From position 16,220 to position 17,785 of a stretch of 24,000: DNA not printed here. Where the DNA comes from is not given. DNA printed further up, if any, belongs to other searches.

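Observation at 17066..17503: Phospho-acceptor His replaced by Gln and degenerate ATP-lid in the DevS-like kinase core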

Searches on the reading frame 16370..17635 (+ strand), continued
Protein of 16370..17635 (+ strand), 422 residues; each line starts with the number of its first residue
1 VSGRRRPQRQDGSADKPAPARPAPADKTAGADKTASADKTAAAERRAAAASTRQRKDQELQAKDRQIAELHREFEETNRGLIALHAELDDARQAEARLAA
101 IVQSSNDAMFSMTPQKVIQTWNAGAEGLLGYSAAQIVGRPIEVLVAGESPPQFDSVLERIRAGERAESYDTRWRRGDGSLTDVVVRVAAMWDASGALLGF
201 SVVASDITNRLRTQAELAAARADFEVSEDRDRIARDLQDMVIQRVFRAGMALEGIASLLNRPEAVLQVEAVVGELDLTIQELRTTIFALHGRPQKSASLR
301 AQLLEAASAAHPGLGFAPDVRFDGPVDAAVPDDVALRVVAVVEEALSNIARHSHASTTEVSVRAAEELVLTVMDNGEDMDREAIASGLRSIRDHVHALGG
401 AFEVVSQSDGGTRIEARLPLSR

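Call 55: find_homologous_proteins(query=P0002, max_evalue=1e-40)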
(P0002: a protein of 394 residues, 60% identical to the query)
Query P0002 (394 aa): 143 proteins with E <= 1e-40 among 8000 candidates; the best 120 are listed.
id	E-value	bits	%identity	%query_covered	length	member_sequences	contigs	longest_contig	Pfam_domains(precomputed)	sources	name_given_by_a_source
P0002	1.3e-246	836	100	100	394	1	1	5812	PF08447.19,PF13426.14,PF07730.20,PF08448.17,PF00989.32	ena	-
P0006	2.6e-118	413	55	97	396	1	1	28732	PF08447.19,PF13426.14,PF13188.14,PF07730.20,PF08448.17,PF02518.32,PF00989.32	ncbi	ncbi:MAG: PAS domain S-box protein [Frankia sp.]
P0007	1.6e-114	401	54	95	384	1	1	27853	PF13426.14,PF07730.20,PF08448.17,PF02518.32,PF00989.32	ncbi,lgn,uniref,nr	ncbi:PAS domain S-box protein [Actinomadura sp. HBU206391]|uniref:PAS domain-containing sensor histi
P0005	9.6e-114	398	53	96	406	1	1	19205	PF13426.14,PF13188.14,PF07730.20,PF08448.17,PF02518.32,PF00989.32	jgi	jgi:PAS domain S-box-containing protein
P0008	8.1e-112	392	52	98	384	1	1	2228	PF13426.14,PF13188.14,PF07730.20,PF08448.17,PF02518.32,PF00989.32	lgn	-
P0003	3.0e-110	387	52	99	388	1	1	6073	PF13426.14,PF07730.20,PF08448.17,PF02518.32,PF00989.32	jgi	jgi:two-component system sensor histidine kinase DevS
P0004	7.4e-110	386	51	99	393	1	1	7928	PF08447.19,PF13426.14,PF07730.20,PF08448.17,PF02518.32,PF00989.32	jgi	jgi:two-component system sensor histidine kinase DevS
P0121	1.1e-109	385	55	94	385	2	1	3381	PF08447.19,PF13426.14,PF13188.14,PF07730.20,PF08448.17,PF02518.32,PF00989.32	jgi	jgi:PAS domain S-box-containing protein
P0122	2.8e-109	384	52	100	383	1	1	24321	PF13426.14,PF07730.20,PF08448.17,PF02518.32,PF00989.32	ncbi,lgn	ncbi:MAG: PAS domain S-box protein [Micromonosporaceae bacterium]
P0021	4.2e-109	383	52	98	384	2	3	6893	PF08447.19,PF13426.14,PF13188.14,PF07730.20,PF08448.17,PF02518.32,PF00989.32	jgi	jgi:two-component system sensor histidine kinase DevS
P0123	6.1e-109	383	52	100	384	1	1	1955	PF08447.19,PF13426.14,PF13188.14,PF07730.20,PF08448.17,PF02518.32,PF00989.32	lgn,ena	-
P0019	1.3e-107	378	52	98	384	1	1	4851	PF13426.14,PF13188.14,PF07730.20,PF08448.17,PF02518.32,PF00989.32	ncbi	-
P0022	1.7e-107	378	51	98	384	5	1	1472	PF08447.19,PF13426.14,PF13188.14,PF07730.20,PF08448.17,PF02518.32,PF00989.32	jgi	-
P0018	2.3e-107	377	52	99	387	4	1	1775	PF08447.19,PF13426.14,PF13581.13,PF07730.20,PF08448.17,PF02518.32,PF00989.32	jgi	jgi:two-component system, NarL family, sensor histidine kinase DevS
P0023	3.0e-107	377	53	94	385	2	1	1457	PF08447.19,PF13426.14,PF13188.14,PF07730.20,PF08448.17,PF02518.32,PF00989.32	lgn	-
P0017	3.4e-107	377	51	98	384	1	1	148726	PF08447.19,PF13426.14,PF13188.14,PF07730.20,PF08448.17,PF02518.32,PF00989.32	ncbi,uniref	ncbi:PAS domain S-box protein [Thermopolyspora sp. NPDC052614]|uniref:PAS domain-containing sensor h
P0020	4.5e-107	377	52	95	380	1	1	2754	PF08447.19,PF13426.14,PF13188.14,PF07730.20,PF08448.17,PF02518.32,PF00989.32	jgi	jgi:two-component system, NarL family, sensor histidine kinase DevS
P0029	1.0e-106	375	50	98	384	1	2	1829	PF08447.19,PF13426.14,PF07730.20,PF08448.17,PF02518.32,PF00989.32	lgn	-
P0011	8.3e-106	372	52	99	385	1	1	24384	PF13426.14,PF13581.13,PF07730.20,PF08448.17,PF02518.32,PF00989.32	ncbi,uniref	ncbi:PAS domain-containing sensor histidine kinase [Actinopolymorpha sp. B17G11]|uniref:PAS domain-c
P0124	9.1e-106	372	52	98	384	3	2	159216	PF13426.14,PF07730.20,PF08448.17,PF02518.32,PF00989.32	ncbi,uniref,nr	ncbi:PAS domain-containing sensor histidine kinase [Planomonospora parontospora]|uniref:PAS domain-c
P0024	1.0e-105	372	51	99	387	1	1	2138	PF08447.19,PF13426.14,PF13581.13,PF07730.20,PF08448.17,PF02518.32,PF00989.32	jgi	jgi:two-component system, NarL family, sensor histidine kinase DevS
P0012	1.1e-105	372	52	99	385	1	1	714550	PF13426.14,PF13581.13,PF07730.20,PF08448.17,PF02518.32,PF00989.32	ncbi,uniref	ncbi:PAS domain-containing sensor histidine kinase [Actinopolymorpha sp. B9G3]|uniref:PAS domain-con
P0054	3.2e-105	370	53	93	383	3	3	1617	PF08447.19,PF13426.14,PF13188.14,PF07730.20,PF08448.17,PF02518.32,PF00989.32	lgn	-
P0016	7.1e-105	369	53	94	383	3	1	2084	PF13426.14,PF13188.14,PF07730.20,PF08448.17,PF02518.32,PF00989.32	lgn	-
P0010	8.9e-105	369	51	99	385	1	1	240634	PF13426.14,PF13581.13,PF07730.20,PF08448.17,PF02518.32,PF00989.32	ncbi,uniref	ncbi:PAS domain-containing sensor histidine kinase [Actinopolymorpha sp. B11F2]|uniref:PAS domain-co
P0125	2.3e-104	368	50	98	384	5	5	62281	PF08447.19,PF13426.14,PF13188.14,PF07730.20,PF08448.17,PF02518.32,PF00989.32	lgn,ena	-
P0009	5.7e-104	366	50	97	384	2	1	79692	PF13426.14,PF13188.14,PF07730.20,PF08448.17,PF02518.32,PF00989.32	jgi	jgi:PAS domain S-box-containing protein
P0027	6.7e-104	366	52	97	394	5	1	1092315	PF08447.19,PF13426.14,PF07730.20,PF08448.17,PF02518.32,PF00989.32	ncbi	-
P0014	6.9e-104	366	51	97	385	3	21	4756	PF13426.14,PF13188.14,PF13581.13,PF07730.20,PF08448.17,PF02518.32,PF00989.32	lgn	-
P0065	1.2e-103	365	51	96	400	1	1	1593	PF08447.19,PF13426.14,PF13188.14,PF07730.20,PF08448.17,PF02518.32,PF00989.32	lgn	-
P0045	1.3e-103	365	51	95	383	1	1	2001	PF08447.19,PF13426.14,PF07730.20,PF08448.17,PF02518.32,PF00989.32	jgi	jgi:PAS domain S-box-containing protein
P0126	1.4e-103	365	51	95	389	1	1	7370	PF08447.19,PF13426.14,PF13188.14,PF07730.20,PF08448.17,PF02518.32,PF00989.32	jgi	jgi:PAS domain S-box-containing protein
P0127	2.2e-103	364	52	97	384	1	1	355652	PF13426.14,PF13188.14,PF07730.20,PF08448.17,PF02518.32,PF00989.32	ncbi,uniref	ncbi:PAS domain S-box protein [Planomonospora corallina]|uniref:PAS domain S-box protein n=1 Tax=Pla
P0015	3.2e-103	364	51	94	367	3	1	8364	PF13426.14,PF13188.14,PF13581.13,PF07730.20,PF08448.17,PF02518.32,PF00989.32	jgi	jgi:PAS domain S-box-containing protein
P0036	3.5e-103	364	49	98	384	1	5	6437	PF08447.19,PF13426.14,PF13188.14,PF07730.20,PF08448.17,PF02518.32,PF00989.32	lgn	-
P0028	3.9e-103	364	51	95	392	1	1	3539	PF13426.14,PF07730.20,PF08448.17,PF02518.32,PF00989.32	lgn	-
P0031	1.3e-102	362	51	95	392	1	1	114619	PF13426.14,PF07730.20,PF08448.17,PF02518.32,PF00989.32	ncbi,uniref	ncbi:PAS domain-containing sensor histidine kinase [Streptomyces sp. 2A115]|uniref:PAS domain-contai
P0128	1.4e-102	362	50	98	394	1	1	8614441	PF13426.14,PF13188.14,PF07730.20,PF08448.17,PF02518.32,PF00989.32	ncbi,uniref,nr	ncbi:PAS domain S-box protein [Streptomyces sp. WMMC500]|uniref:PAS domain-containing sensor histidi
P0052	1.5e-102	362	48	91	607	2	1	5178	PF13596.13,PF08447.19,PF13426.14,PF13188.14,PF12860.14,PF24820.2,PF07730.20,PF08448.17,PF02518.32,PF00989.32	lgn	-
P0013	2.6e-102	361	53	95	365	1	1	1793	PF13426.14,PF13581.13,PF07730.20,PF08448.17,PF02518.32,PF00989.32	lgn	-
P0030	3.3e-102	361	51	96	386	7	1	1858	PF08447.19,PF13426.14,PF07730.20,PF08448.17,PF02518.32,PF00989.32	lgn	-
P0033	5.2e-102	360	51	95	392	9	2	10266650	PF08447.19,PF13426.14,PF07730.20,PF08448.17,PF02518.32,PF00989.32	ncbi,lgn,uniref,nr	ncbi:PAS domain-containing sensor histidine kinase [Streptomyces sp. NBC_01451]|uniref:PAS domain-co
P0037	8.6e-102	359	50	98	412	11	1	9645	PF13426.14,PF13188.14,PF07730.20,PF08448.17,PF02518.32,PF00989.32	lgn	-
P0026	9.1e-102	359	50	99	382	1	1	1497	PF08447.19,PF13426.14,PF13188.14,PF07730.20,PF08448.17,PF02518.32,PF00989.32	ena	-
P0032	1.4e-101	358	50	95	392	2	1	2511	PF13426.14,PF07730.20,PF08448.17,PF02518.32,PF00989.32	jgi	jgi:PAS domain S-box-containing protein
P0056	2.5e-101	358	50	95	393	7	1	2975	PF13426.14,PF13188.14,PF13581.13,PF07730.20,PF08448.17,PF02518.32,PF00989.32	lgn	-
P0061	5.7e-101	356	50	95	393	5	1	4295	PF13426.14,PF13581.13,PF07730.20,PF08448.17,PF02518.32,PF00989.32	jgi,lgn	jgi:PAS domain S-box-containing protein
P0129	7.2e-101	356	51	94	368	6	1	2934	PF08447.19,PF13426.14,PF13188.14,PF07730.20,PF08448.17,PF02518.32,PF00989.32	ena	-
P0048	7.4e-101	356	50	95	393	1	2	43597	PF08447.19,PF13426.14,PF13581.13,PF07730.20,PF08448.17,PF02518.32,PF00989.32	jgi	-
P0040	8.3e-101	356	52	93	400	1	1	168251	PF13426.14,PF07730.20,PF08448.17,PF02518.32,PF00989.32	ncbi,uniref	ncbi:PAS domain-containing sensor histidine kinase [Streptomyces caeni]|uniref:PAS domain-containing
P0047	2.1e-100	355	50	95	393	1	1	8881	PF08447.19,PF13426.14,PF07730.20,PF08448.17,PF02518.32,PF00989.32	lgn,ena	-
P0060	2.7e-100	354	51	92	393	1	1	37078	PF08447.19,PF13426.14,PF07730.20,PF08448.17,PF02518.32,PF00989.32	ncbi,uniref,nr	ncbi:PAS domain-containing sensor histidine kinase [Wenjunlia tyrosinilytica]|uniref:Histidine kinas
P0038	3.1e-100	354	49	95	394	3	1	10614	PF08447.19,PF13426.14,PF13581.13,PF07730.20,PF08448.17,PF02518.32,PF00989.32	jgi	jgi:two-component system sensor histidine kinase DevS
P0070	4.6e-100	353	51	94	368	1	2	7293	PF08447.19,PF13426.14,PF13188.14,PF07730.20,PF08448.17,PF02518.32,PF00989.32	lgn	-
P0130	6.1e-100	353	50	95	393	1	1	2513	PF13426.14,PF07730.20,PF08448.17,PF02518.32,PF00989.32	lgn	-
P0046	2.0e-99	351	50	95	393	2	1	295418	PF08447.19,PF13426.14,PF13188.14,PF07730.20,PF08448.17,PF02518.32,PF00989.32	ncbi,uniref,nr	ncbi:PAS domain S-box protein [Streptomyces actuosus]|uniref:PAS domain S-box protein n=1 Tax=Strept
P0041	3.0e-99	351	50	96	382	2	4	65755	PF13426.14,PF07730.20,PF08448.17,PF02518.32,PF00989.32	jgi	jgi:PAS domain S-box-containing protein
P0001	3.6e-99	351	64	67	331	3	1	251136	PF13426.14,PF07730.20,PF08448.17,PF00989.32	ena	-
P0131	7.7e-99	349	50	94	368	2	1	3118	PF08447.19,PF13426.14,PF13188.14,PF13581.13,PF07730.20,PF08448.17,PF02518.32,PF00989.32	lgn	-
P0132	8.1e-99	349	49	95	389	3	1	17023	PF08447.19,PF13426.14,PF07730.20,PF08448.17,PF02518.32,PF00989.32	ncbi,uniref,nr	ncbi:PAS domain-containing sensor histidine kinase [Streptomyces triticiradicis]|uniref:PAS domain S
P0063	9.0e-99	349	52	95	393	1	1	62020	PF13426.14,PF07730.20,PF08448.17,PF02518.32,PF00989.32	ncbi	ncbi:PAS domain-containing sensor histidine kinase [Streptomyces sp. NPDC054833]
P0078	9.5e-99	349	51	93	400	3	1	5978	PF08447.19,PF13426.14,PF13581.13,PF07730.20,PF08448.17,PF02518.32,PF00989.32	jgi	-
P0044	1.0e-98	349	51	95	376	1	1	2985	PF08447.19,PF13426.14,PF07730.20,PF08448.17,PF02518.32,PF00989.32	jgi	jgi:PAS domain S-box-containing protein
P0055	1.1e-98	349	48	100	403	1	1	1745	PF13426.14,PF13581.13,PF07730.20,PF08448.17,PF02518.32,PF00989.32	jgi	jgi:two-component system sensor histidine kinase DevS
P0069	1.2e-98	349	50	93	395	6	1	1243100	PF08447.19,PF13426.14,PF13581.13,PF07730.20,PF08448.17,PF02518.32,PF00989.32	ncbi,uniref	ncbi:PAS domain S-box protein [Streptomyces sp. NPDC050548]|uniref:PAS domain S-box protein n=1 Tax=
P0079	1.5e-98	348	50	95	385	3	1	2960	PF13426.14,PF13188.14,PF07730.20,PF08448.17,PF02518.32,PF00989.32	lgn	-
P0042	2.0e-98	348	48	99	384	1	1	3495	PF08447.19,PF13426.14,PF13188.14,PF07730.20,PF08448.17,PF02518.32,PF00989.32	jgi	jgi:PAS domain S-box-containing protein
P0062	2.2e-98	348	50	95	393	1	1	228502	PF13426.14,PF07730.20,PF08448.17,PF02518.32,PF00989.32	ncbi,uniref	ncbi:PAS domain S-box protein [Streptomyces sp. NPDC001401]|uniref:PAS domain-containing sensor hist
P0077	2.6e-98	348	54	83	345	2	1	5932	PF08447.19,PF13426.14,PF07730.20,PF08448.17,PF02518.32,PF00989.32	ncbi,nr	ncbi:MAG TPA: PAS domain S-box protein, partial [Actinobacteria bacterium]|nr:PAS domain S-box prote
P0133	4.1e-98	347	50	96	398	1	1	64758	PF08447.19,PF13426.14,PF07730.20,PF08448.17,PF02518.32,PF00989.32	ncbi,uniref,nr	ncbi:PAS domain-containing sensor histidine kinase [Streptomyces sp. S.PB5]|uniref:PAS domain-contai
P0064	6.8e-98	346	50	95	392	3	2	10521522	PF13426.14,PF13581.13,PF07730.20,PF08448.17,PF02518.32,PF00989.32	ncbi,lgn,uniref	ncbi:PAS domain S-box protein [Streptomyces sp. NBC_00828]|uniref:PAS domain-containing sensor histi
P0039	7.6e-98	346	49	94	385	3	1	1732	PF08447.19,PF13426.14,PF13188.14,PF07730.20,PF08448.17,PF02518.32,PF00989.32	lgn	-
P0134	8.2e-98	346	51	95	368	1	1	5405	PF08447.19,PF13426.14,PF07730.20,PF08448.17,PF02518.32,PF00989.32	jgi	jgi:PAS domain S-box-containing protein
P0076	8.4e-98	346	50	93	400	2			PF08447.19,PF13426.14,PF07730.20,PF08448.17,PF02518.32,PF00989.32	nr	nr:PAS domain S-box protein [Streptomyces sp. NBC_00886]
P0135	4.2e-97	344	50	94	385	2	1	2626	PF08447.19,PF13426.14,PF07730.20,PF08448.17,PF02518.32,PF00989.32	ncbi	-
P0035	1.2e-96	342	49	96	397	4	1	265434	PF08447.19,PF13426.14,PF13188.14,PF24820.2,PF13581.13,PF07730.20,PF08448.17,PF02518.32,PF00989.32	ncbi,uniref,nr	ncbi:PAS domain S-box protein [Streptomyces sp. HUCO-GS316]|uniref:PAS domain-containing sensor hist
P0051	1.4e-96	342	49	96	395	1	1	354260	PF08447.19,PF13426.14,PF07730.20,PF08448.17,PF02518.32,PF00989.32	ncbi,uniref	ncbi:PAS domain S-box protein [Streptomyces sp. NPDC090493]|uniref:PAS domain-containing sensor hist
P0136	2.7e-96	341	50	94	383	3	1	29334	PF08447.19,PF13426.14,PF07730.20,PF08448.17,PF02518.32,PF00989.32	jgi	-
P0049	9.3e-96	339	50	92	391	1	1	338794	PF08447.19,PF13426.14,PF13188.14,PF07730.20,PF08448.17,PF02518.32,PF00989.32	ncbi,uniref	ncbi:PAS domain S-box protein [Streptomyces sp. NPDC051985]|uniref:PAS domain-containing sensor hist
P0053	2.0e-95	338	50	92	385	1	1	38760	PF08447.19,PF13426.14,PF13188.14,PF13581.13,PF07730.20,PF08448.17,PF02518.32,PF00989.32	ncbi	ncbi:PAS domain-containing sensor histidine kinase [Streptomyces sp. 7R007]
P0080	2.3e-95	338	50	93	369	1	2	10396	PF08447.19,PF13426.14,PF07730.20,PF08448.17,PF02518.32,PF00989.32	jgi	jgi:two-component system, NarL family, sensor histidine kinase DevS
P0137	8.1e-95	336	48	100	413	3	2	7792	PF13426.14,PF07730.20,PF08448.17,PF02518.32,PF00989.32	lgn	-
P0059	2.7e-94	334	49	95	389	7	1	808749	PF08447.19,PF13426.14,PF07730.20,PF08448.17,PF02518.32,PF00989.32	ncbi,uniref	ncbi:PAS domain-containing sensor histidine kinase [Streptomyces sp. NPDC047000]|uniref:PAS domain-c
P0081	5.5e-94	333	48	98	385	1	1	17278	PF13426.14,PF13188.14,PF07730.20,PF08448.17,PF02518.32,PF00989.32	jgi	jgi:two-component system sensor histidine kinase DevS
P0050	1.2e-93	332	49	93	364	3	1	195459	PF13596.13,PF08447.19,PF13426.14,PF13188.14,PF13581.13,PF07730.20,PF08448.17,PF02518.32,PF00989.32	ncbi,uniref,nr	ncbi:PAS domain-containing sensor histidine kinase [Streptomyces sp. CC219B]|uniref:PAS domain-conta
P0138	3.9e-93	331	51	99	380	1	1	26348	PF08447.19,PF13426.14,PF07730.20,PF08448.17,PF02518.32,PF00989.32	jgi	jgi:two-component system sensor histidine kinase DevS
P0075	8.2e-93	330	50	92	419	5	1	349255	PF13596.13,PF08447.19,PF13426.14,PF13188.14,PF07730.20,PF08448.17,PF02518.32,PF00989.32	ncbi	-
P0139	1.2e-92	329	49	92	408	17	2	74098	PF13426.14,PF07730.20,PF08448.17,PF02518.32,PF00989.32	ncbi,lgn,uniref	ncbi:PAS domain S-box protein [Streptomyces sp. NPDC002766]|uniref:PAS domain-containing sensor hist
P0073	1.5e-92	329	49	92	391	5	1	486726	PF08447.19,PF13426.14,PF13188.14,PF07730.20,PF08448.17,PF02518.32,PF00989.32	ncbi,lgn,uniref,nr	ncbi:PAS domain S-box protein [Streptomyces shenzhenensis]|uniref:sensor histidine kinase n=1 Tax=St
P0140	1.5e-92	329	48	96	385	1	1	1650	PF08447.19,PF13426.14,PF13188.14,PF07730.20,PF08448.17,PF02518.32,PF00989.32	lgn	-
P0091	3.9e-92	327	46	99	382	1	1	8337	PF08447.19,PF13426.14,PF13188.14,PF07730.20,PF08448.17,PF02518.32,PF00989.32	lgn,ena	-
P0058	6.2e-92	327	48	95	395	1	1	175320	PF13426.14,PF07730.20,PF08448.17,PF02518.32,PF00989.32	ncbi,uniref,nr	ncbi:PAS domain-containing sensor histidine kinase [Streptomyces sp. ADMS]|uniref:PAS domain-contain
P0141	2.2e-90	322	46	90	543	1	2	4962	PF08447.19,PF13426.14,PF13188.14,PF13581.13,PF07730.20,PF08448.17,PF02518.32,PF00989.32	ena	-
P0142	2.3e-89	318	44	98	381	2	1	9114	PF08447.19,PF13426.14,PF07730.20,PF08448.17,PF02518.32,PF00989.32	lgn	-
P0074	2.5e-89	318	49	93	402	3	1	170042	PF08447.19,PF13426.14,PF13188.14,PF07730.20,PF08448.17,PF02518.32,PF00989.32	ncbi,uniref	ncbi:PAS domain S-box protein [Streptomyces sp. NPDC059467]|uniref:PAS domain-containing sensor hist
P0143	3.3e-89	318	46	93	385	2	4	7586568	PF13596.13,PF08447.19,PF13426.14,PF13188.14,PF07730.20,PF08448.17,PF02518.32,PF00989.32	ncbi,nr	ncbi:hypothetical protein LK08_19570 [Streptomyces sp. MUSC 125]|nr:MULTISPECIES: PAS domain-contain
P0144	4.8e-87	311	44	99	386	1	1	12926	PF08447.19,PF13426.14,PF07730.20,PF08448.17,PF02518.32,PF00989.32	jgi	jgi:two-component system, NarL family, sensor histidine kinase DevS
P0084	7.4e-86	307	47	93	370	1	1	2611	PF08447.19,PF13426.14,PF13188.14,PF07730.20,PF08448.17,PF02518.32,PF00989.32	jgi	jgi:PAS domain S-box-containing protein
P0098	1.4e-84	302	44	97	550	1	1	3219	PF13426.14,PF13188.14,PF13581.13,PF07730.20,PF08448.17,PF02518.32,PF00989.32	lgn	-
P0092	2.6e-82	295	46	94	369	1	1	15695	PF08447.19,PF13426.14,PF13188.14,PF07730.20,PF08448.17,PF02518.32,PF00989.32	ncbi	-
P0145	1.0e-77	280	42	95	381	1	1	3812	PF08447.19,PF13426.14,PF13581.13,PF07730.20,PF08448.17,PF02518.32,PF00989.32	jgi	-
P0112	9.2e-75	270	36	97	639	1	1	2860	PF08447.19,PF13426.14,PF13188.14,PF13185.13,PF24820.2,PF01590.33,PF07730.20,PF08448.17,PF02518.32,PF13492.13,PF00989.32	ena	-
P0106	6.9e-74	267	43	93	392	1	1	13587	PF08447.19,PF13426.14,PF13188.14,PF13581.13,PF07730.20,PF08448.17,PF02518.32,PF00989.32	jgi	jgi:two-component system, NarL family, sensor histidine kinase DevS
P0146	1.4e-73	266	42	94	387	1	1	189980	PF08447.19,PF13426.14,PF13188.14,PF13581.13,PF07730.20,PF08448.17,PF02518.32,PF00989.32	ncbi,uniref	ncbi:PAS domain S-box protein [Streptomyces sp. RG80]|uniref:PAS domain-containing sensor histidine 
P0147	3.4e-73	265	43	94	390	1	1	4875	PF08447.19,PF13426.14,PF13188.14,PF13581.13,PF07730.20,PF08448.17,PF02518.32,PF00989.32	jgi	jgi:PAS domain S-box-containing protein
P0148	9.3e-73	264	43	55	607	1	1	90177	PF13426.14,PF13188.14,PF13185.13,PF12860.14,PF24820.2,PF07730.20,PF08448.17,PF02518.32,PF13492.13,PF00989.32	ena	-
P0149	1.4e-72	263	41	96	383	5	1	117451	PF13426.14,PF13188.14,PF13581.13,PF07730.20,PF08448.17,PF02518.32,PF00989.32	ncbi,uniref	ncbi:PAS domain S-box protein [Kitasatospora sp. NPDC004614]|uniref:PAS domain-containing sensor his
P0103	1.7e-72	263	41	93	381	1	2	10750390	PF08447.19,PF13426.14,PF13188.14,PF13581.13,PF07730.20,PF08448.17,PF02518.32,PF00989.32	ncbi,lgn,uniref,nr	ncbi:PAS domain S-box protein [Streptomyces sp. NBC_00996]|uniref:PAS domain-containing sensor histi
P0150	2.9e-72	262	43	55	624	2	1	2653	PF08447.19,PF13426.14,PF13188.14,PF13185.13,PF24820.2,PF01590.33,PF07730.20,PF08448.17,PF02518.32,PF13492.13,PF00989.32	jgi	jgi:PAS domain S-box-containing protein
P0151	3.1e-72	262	41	96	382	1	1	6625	PF08447.19,PF13426.14,PF13188.14,PF13581.13,PF07730.20,PF08448.17,PF02518.32,PF00989.32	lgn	-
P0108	3.9e-72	262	52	66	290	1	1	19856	PF08447.19,PF13426.14,PF13188.14,PF07730.20,PF08448.17,PF00989.32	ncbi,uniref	ncbi:PAS domain-containing protein, partial [Streptomyces shenzhenensis]|uniref:PAS domain-containin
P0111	6.1e-72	261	43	54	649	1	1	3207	PF08447.19,PF13426.14,PF13188.14,PF13185.13,PF24820.2,PF01590.33,PF07730.20,PF08448.17,PF02518.32,PF13492.13,PF00989.32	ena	-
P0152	4.2e-70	255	44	55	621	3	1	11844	PF13426.14,PF13188.14,PF13185.13,PF24820.2,PF07730.20,PF13492.13,PF08447.19,PF12860.14,PF01590.33,PF08448.17,PF02518.32,PF00989.32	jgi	-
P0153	1.7e-69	253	44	61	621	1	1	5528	PF13596.13,PF08447.19,PF13426.14,PF13188.14,PF24820.2,PF07730.20,PF08448.17,PF02518.32,PF00989.32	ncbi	ncbi:MAG: hypothetical protein NVSMB16_04390 [Acidimicrobiales bacterium]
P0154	1.8e-69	253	45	55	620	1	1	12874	PF08447.19,PF13426.14,PF13188.14,PF13185.13,PF24820.2,PF01590.33,PF07730.20,PF08448.17,PF02518.32,PF13492.13,PF00989.32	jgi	jgi:PAS domain S-box-containing protein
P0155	2.0e-69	253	41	85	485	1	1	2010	PF08447.19,PF13426.14,PF13188.14,PF13581.13,PF07730.20,PF08448.17,PF02518.32,PF00989.32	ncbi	-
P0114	2.0e-69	253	39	72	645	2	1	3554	PF08447.19,PF13426.14,PF13188.14,PF13185.13,PF24820.2,PF01590.33,PF07730.20,PF08448.17,PF02518.32,PF13492.13,PF00989.32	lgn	-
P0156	4.9e-69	251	50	55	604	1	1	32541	PF13426.14,PF13188.14,PF24820.2,PF07730.20,PF08448.17,PF02518.32,PF00989.32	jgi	jgi:PAS domain S-box-containing protein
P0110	6.1e-69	251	41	92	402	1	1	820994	PF08447.19,PF13426.14,PF13188.14,PF13581.13,PF07730.20,PF08448.17,PF02518.32,PF00989.32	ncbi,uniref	ncbi:PAS domain S-box protein [Streptomyces sp. NPDC057877]|uniref:PAS domain-containing sensor hist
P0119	1.4e-68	250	42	94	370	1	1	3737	PF08447.19,PF13426.14,PF07730.20,PF08448.17,PF02518.32,PF00989.32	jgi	jgi:two-component system, NarL family, sensor histidine kinase DevS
